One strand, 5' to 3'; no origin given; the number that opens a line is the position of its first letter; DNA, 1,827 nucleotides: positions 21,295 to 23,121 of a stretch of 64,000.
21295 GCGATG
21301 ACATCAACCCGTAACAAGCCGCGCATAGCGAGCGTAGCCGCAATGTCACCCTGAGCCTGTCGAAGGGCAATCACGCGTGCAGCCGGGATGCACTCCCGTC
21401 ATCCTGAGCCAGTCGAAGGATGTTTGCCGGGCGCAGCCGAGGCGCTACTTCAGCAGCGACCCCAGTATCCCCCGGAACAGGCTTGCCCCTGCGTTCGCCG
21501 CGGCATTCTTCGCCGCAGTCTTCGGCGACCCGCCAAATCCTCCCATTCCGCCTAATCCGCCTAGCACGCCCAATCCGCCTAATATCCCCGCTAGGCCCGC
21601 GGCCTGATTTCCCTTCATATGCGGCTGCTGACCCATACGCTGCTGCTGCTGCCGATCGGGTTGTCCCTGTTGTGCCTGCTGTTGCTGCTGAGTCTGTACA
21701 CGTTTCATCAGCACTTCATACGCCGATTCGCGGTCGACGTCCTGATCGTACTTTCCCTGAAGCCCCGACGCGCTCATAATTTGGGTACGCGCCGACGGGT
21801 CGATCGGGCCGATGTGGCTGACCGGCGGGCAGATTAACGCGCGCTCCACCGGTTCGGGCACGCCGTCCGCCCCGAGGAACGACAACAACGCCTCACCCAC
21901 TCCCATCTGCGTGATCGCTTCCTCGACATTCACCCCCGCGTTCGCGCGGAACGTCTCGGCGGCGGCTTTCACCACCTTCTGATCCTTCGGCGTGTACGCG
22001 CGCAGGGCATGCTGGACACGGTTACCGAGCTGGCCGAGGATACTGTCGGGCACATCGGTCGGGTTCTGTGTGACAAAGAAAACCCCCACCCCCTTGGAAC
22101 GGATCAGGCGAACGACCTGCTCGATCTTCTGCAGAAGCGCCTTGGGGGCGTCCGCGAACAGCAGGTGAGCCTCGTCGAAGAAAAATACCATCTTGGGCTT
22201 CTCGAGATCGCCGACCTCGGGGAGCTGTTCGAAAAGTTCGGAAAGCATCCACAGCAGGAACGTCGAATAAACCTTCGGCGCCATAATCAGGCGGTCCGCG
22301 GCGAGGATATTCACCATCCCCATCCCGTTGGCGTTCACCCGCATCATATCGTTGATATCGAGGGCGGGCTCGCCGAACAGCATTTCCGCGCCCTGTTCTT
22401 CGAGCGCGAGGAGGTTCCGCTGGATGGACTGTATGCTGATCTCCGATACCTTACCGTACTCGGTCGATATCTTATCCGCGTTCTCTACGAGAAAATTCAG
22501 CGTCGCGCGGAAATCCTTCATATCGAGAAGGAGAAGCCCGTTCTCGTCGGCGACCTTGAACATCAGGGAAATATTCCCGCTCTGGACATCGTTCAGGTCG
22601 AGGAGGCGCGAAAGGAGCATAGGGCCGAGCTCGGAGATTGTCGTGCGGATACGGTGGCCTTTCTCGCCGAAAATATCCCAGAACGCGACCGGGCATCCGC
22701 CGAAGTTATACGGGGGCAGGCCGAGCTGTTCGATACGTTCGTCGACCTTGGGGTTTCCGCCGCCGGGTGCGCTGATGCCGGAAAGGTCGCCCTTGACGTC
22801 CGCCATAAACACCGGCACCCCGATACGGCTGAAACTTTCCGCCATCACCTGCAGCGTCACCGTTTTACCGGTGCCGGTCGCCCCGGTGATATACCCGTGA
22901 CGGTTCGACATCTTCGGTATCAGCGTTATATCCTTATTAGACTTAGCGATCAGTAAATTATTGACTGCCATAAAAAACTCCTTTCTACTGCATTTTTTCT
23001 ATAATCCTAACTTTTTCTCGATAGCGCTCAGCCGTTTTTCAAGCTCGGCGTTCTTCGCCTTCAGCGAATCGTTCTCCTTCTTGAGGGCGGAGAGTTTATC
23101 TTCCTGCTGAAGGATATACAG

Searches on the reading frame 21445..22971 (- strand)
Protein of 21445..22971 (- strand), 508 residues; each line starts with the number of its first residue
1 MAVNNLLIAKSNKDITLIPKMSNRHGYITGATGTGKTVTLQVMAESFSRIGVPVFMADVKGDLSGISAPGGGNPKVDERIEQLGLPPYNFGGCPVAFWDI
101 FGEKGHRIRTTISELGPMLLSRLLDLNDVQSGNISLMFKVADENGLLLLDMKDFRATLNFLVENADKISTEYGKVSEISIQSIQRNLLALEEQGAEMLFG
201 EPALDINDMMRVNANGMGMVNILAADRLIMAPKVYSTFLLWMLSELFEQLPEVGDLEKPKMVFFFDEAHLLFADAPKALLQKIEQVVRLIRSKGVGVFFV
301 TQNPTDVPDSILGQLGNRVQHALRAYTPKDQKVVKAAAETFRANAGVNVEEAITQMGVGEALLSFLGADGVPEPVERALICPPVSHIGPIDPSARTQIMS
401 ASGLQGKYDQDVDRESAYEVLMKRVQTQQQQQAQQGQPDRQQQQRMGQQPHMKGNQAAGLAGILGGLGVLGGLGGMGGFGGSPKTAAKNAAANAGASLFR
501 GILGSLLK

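Call 77: search_protein_families(library=pfam, proteins=[window:21445-22971:-], max_evalue=0.001)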
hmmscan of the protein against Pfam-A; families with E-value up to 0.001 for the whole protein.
window:21445-22971:- (508 aa): 6 families
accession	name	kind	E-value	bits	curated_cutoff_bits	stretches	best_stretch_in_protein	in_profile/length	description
PF05872.18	HerA_C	-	8.7e-217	721.1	22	1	10-506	8-497/502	Helicase HerA-like C-terminal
PF01935.23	DUF87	-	2.8e-06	28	23.2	1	13-197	12-176/220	Helicase HerA, central domain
PF04851.21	ResIII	-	4.6e-05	23.8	22.5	0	21-48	21-48/164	Type III restriction enzyme, res subunit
PF13401.12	AAA_22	-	7.7e-05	23.5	27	0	22-48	4-30/130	AAA domain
PF12846.13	AAA_10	-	0.00068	19.2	27.5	0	237-313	220-292/362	AAA-like domain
PF00004.35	AAA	-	0.00085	20.2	21.2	0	28-63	3-35/131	ATPase family associated with various cellular activities (AAA)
